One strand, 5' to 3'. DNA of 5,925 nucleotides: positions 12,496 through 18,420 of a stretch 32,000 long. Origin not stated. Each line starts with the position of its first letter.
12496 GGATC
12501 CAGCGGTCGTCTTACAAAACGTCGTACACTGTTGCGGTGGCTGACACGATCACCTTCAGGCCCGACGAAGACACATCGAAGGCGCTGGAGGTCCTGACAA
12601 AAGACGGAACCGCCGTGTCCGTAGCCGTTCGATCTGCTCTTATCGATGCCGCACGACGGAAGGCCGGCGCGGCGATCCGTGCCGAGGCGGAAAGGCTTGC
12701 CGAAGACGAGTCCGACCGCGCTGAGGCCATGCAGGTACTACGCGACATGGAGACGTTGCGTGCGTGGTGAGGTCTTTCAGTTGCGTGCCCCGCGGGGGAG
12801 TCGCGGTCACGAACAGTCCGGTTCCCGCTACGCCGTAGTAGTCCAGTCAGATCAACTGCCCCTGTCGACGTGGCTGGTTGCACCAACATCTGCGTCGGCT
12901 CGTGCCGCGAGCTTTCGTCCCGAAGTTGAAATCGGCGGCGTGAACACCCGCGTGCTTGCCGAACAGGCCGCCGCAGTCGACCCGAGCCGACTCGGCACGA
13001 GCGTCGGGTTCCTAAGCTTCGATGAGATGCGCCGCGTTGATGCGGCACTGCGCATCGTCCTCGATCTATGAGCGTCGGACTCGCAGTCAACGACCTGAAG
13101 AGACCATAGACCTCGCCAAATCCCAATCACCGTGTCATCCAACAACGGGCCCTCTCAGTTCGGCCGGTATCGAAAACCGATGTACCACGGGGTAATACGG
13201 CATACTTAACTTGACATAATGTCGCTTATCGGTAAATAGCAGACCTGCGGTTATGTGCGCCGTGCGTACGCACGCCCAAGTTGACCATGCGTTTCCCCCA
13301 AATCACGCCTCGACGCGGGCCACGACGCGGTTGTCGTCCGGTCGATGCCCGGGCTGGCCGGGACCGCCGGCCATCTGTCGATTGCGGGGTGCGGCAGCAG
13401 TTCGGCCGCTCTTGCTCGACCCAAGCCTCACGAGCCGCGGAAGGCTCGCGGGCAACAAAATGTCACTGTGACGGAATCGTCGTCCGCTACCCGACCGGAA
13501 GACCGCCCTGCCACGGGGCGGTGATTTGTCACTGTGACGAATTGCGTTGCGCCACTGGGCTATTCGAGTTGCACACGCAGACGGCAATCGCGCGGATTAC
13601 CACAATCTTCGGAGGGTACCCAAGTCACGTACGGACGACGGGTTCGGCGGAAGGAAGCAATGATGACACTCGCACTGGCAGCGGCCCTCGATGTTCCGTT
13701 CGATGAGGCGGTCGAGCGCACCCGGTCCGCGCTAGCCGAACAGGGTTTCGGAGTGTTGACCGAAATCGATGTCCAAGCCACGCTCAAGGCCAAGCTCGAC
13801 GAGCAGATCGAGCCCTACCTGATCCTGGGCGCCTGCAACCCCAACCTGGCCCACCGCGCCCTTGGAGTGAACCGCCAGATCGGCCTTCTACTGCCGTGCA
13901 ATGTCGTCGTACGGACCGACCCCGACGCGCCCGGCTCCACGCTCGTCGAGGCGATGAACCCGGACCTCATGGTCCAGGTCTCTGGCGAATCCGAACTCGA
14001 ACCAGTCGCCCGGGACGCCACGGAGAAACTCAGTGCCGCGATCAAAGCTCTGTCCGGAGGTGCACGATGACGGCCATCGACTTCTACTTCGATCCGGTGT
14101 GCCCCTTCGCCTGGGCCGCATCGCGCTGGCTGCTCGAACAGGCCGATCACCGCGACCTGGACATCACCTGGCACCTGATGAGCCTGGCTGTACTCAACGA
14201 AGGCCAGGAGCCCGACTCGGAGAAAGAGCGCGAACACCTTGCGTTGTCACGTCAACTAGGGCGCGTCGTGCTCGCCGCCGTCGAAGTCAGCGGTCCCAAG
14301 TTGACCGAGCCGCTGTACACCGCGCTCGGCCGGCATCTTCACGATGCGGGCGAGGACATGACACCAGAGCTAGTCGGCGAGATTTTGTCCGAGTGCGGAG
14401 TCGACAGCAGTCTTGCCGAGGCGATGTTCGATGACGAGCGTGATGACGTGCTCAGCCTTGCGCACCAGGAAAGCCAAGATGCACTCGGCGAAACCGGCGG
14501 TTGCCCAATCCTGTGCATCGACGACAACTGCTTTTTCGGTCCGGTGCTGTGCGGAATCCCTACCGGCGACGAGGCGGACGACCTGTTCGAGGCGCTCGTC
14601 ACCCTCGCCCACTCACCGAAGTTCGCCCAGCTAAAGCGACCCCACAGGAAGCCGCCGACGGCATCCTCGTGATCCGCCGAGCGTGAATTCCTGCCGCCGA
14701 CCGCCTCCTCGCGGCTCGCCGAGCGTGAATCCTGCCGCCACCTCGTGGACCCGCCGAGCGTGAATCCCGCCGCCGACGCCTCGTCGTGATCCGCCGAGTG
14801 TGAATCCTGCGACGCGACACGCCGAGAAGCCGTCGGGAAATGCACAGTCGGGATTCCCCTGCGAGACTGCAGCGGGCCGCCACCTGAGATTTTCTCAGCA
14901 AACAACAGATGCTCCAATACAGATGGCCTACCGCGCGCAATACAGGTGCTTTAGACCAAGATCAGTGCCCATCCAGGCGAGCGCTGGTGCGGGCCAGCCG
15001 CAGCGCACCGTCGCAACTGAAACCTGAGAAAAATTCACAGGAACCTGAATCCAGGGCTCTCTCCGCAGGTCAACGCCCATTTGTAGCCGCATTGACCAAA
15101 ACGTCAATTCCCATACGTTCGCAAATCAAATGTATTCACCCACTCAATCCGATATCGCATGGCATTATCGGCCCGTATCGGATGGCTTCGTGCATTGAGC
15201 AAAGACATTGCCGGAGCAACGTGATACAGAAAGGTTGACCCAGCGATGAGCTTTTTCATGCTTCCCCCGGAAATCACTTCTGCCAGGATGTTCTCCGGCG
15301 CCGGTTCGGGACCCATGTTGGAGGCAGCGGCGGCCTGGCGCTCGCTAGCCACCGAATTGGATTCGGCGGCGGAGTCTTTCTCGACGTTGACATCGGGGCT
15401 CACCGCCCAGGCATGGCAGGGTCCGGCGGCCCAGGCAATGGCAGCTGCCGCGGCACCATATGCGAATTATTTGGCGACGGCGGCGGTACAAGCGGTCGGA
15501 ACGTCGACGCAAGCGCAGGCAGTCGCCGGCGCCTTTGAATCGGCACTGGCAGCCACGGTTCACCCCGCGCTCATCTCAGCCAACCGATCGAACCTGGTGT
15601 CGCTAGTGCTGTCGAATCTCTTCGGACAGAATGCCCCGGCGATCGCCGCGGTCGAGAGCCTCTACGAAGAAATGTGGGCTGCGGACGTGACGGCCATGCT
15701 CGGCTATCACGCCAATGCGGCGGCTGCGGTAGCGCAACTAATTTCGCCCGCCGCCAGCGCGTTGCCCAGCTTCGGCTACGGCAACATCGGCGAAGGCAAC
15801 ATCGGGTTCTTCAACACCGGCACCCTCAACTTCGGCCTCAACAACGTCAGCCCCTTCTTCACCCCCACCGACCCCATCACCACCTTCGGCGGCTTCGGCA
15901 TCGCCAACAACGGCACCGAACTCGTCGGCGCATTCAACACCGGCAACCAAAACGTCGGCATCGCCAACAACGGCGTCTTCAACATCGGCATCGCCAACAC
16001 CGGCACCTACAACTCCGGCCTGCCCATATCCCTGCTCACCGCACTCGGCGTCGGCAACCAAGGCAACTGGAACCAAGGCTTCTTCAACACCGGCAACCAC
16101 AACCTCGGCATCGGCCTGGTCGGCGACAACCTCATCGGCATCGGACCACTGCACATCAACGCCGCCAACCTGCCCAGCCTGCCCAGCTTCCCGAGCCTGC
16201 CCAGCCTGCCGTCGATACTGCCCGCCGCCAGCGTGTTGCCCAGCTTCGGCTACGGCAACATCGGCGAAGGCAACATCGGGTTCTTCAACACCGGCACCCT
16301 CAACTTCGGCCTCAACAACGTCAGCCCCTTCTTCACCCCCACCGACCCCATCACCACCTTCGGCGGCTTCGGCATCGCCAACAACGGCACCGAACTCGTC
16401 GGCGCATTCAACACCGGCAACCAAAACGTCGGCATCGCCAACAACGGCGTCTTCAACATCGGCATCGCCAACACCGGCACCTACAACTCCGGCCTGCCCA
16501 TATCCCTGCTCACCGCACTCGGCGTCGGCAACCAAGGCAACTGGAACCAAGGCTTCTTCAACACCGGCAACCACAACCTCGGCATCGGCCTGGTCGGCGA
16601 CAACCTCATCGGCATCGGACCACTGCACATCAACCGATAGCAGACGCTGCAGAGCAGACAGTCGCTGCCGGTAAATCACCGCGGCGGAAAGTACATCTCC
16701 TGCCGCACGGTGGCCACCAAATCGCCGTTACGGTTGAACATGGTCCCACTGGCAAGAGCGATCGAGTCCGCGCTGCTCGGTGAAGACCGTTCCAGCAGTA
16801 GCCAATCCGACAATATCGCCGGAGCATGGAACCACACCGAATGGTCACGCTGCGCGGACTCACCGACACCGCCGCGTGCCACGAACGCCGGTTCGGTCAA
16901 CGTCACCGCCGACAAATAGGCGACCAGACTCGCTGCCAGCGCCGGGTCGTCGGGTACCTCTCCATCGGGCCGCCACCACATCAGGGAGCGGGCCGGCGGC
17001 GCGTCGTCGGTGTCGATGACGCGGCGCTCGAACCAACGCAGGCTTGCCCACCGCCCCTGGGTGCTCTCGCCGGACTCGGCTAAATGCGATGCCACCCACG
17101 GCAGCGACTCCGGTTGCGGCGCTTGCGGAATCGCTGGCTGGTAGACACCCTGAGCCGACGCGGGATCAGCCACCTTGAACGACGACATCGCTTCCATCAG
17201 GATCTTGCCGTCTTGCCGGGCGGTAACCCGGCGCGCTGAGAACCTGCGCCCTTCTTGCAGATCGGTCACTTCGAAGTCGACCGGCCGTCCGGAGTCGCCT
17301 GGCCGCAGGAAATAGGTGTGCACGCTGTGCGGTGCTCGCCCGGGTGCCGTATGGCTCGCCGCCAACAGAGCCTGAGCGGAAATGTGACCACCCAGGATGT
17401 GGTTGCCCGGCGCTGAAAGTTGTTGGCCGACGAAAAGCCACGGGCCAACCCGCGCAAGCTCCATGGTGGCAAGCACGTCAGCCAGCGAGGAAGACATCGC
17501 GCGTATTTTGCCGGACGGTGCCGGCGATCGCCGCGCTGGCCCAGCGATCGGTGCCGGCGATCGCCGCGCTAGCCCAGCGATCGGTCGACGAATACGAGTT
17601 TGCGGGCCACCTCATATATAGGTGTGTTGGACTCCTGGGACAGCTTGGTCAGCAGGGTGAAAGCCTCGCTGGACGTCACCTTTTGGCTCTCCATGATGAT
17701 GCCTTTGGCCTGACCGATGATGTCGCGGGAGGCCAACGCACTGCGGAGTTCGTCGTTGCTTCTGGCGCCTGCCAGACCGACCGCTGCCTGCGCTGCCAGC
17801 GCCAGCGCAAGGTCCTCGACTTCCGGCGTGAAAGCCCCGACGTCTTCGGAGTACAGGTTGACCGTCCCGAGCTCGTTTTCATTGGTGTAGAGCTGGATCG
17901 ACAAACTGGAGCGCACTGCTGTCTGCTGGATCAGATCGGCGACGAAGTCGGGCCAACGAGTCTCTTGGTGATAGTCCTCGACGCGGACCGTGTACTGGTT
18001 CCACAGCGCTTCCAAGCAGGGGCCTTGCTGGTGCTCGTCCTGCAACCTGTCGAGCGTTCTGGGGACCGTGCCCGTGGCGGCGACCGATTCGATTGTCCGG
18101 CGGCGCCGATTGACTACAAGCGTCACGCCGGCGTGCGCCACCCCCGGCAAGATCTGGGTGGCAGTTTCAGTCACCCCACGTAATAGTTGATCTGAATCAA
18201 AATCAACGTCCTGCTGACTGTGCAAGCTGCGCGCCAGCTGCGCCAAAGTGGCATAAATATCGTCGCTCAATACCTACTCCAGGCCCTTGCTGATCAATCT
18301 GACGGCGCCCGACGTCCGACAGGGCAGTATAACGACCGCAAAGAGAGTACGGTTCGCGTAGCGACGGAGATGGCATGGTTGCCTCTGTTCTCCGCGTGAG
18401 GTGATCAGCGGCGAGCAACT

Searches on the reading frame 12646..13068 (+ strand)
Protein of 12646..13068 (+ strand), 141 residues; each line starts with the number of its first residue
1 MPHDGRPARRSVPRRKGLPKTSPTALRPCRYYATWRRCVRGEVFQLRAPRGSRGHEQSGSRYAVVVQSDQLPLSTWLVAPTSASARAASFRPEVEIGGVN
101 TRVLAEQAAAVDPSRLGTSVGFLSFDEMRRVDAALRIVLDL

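Call 77: search_protein_families(library=pfam, max_evalue=0.01, proteins=[window:12646-13068:+])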
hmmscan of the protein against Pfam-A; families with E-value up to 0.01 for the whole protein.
window:12646-13068:+ (141 aa): 2 families
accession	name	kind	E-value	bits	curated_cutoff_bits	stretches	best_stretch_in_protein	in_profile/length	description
PF02452.23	PemK_toxin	-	3.4e-17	63.1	23.1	1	40-139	2-109/109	PemK-like, MazF-like toxin of type II toxin-antitoxin system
PF01845.23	CcdB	-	0.0001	22.9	28.6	1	57-138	12-98/101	CcdB protein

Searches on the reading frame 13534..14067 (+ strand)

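Call 77: search_protein_families(library=pfam, max_evalue=0.01, proteins=[window:13534-14067:+])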
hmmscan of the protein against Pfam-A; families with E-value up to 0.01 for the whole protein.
window:13534-14067:+ (178 aa): 1 family
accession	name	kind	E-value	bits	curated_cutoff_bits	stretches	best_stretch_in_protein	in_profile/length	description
PF03625.19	DUF302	-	2.3e-24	85.5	23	1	78-143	1-63/63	Domain of unknown function DUF302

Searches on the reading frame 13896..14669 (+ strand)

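Call 77: search_protein_families(library=pfam, max_evalue=0.01, proteins=[window:13896-14669:+])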
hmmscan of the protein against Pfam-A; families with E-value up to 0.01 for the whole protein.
window:13896-14669:+ (258 aa): 2 families
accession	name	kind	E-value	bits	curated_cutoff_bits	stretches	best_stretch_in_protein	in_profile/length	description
PF22234.2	Rv2466c-like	-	4.7e-49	167.4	27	1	68-248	1-180/180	Mycothiol-dependent nitroreductase Rv2466c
PF01323.26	DSBA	-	5.2e-07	30.1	25.6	1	61-215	2-179/191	DSBA-like thioredoxin domain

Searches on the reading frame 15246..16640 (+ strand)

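Call 36: search_protein_families(library=pfam, proteins=[window:15246-16640:+])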
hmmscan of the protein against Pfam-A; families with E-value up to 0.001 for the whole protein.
window:15246-16640:+ (464 aa): 2 families
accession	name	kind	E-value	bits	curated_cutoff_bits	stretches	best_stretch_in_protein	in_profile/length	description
PF00823.25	PPE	-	2.6e-59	200.4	26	1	3-165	2-164/165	PPE family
PF01469.24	Pentapeptide_2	-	1.3e-23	83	26.4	2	176-201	3-38/40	Pentapeptide repeats (8 copies)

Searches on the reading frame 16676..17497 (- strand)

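Call 36: search_protein_families(library=pfam, proteins=[window:16676-17497:-])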
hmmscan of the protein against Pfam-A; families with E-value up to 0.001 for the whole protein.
window:16676-17497:- (273 aa): 3 families
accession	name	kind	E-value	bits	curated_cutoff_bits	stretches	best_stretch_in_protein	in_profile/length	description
PF02551.21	Acyl_CoA_thio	-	3e-22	79.3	21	1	173-267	33-130/132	Acyl-CoA thioesterase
PF13622.12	4HBT_3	-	1.9e-19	70.2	24.3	1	30-107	8-82/83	Acyl-CoA thioesterase N-terminal domain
PF20789.3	4HBT_3C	-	2.3e-15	57.5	24.1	1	150-269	16-139/140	Acyl-CoA thioesterase C-terminal domain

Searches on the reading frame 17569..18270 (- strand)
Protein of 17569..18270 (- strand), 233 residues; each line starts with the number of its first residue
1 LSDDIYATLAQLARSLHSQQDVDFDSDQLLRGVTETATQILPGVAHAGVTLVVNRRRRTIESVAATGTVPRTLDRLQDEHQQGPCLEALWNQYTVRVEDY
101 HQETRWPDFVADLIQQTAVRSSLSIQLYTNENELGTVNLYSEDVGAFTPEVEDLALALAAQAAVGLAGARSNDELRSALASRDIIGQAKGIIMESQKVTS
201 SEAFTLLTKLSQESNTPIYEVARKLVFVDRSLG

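Call 36: search_protein_families(library=pfam, proteins=[window:17569-18270:-])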
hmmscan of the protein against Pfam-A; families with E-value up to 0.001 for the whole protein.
window:17569-18270:- (233 aa): 3 families
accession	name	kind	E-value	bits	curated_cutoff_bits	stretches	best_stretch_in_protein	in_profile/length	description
PF03861.19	ANTAR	-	6.1e-19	68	27.3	1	174-226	2-54/54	ANTAR domain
PF13185.12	GAF_2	-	1.7e-13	51.4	28.6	1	25-166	3-135/136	GAF domain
PF01590.32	GAF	-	2e-07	32.1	22.4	1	27-165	3-132/133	GAF domain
